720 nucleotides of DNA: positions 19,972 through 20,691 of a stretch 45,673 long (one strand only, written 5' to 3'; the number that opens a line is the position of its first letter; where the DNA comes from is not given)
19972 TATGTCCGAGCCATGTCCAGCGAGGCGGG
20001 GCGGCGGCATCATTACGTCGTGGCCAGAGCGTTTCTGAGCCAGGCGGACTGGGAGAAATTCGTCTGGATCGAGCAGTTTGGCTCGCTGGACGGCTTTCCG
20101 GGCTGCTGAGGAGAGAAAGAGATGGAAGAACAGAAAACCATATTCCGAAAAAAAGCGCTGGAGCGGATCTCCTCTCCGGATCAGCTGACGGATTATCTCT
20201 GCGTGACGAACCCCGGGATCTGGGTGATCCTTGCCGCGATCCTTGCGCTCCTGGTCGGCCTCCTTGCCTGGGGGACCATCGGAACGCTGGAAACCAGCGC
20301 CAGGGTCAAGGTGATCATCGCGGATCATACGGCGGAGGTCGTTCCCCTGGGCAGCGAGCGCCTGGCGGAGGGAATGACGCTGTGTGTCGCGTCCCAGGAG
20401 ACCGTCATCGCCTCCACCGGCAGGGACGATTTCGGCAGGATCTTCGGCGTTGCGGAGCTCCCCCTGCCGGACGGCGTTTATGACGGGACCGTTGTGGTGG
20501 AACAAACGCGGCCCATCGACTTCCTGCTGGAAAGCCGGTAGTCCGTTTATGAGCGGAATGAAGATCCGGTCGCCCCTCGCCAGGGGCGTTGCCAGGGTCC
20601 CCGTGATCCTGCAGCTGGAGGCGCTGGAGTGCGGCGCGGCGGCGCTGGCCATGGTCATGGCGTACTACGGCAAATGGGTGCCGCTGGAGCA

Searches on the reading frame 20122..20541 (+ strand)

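Call 18: search_protein_families(library=ncbifam, proteins=[window:20122-20541:+], max_evalue=0.01)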
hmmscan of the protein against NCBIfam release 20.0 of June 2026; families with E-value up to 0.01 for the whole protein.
window:20122-20541:+ (139 aa): 1 family
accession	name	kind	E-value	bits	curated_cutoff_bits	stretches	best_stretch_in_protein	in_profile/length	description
TIGR03794.1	NHLM_micro_HlyD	equivalog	8.5e-08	31.5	156.2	1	15-68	1-54/421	NHLP bacteriocin system secretion protein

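Call 25: search_protein_families(library=pfam, proteins=[window:20122-20541:+], max_evalue=5)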
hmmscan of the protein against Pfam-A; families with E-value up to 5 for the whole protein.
window:20122-20541:+ (139 aa): 1 family
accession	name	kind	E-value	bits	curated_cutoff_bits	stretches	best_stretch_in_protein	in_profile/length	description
PF02080.26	TrkA_C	-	0.12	12.7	27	1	59-96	27-63/71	TrkA-C domain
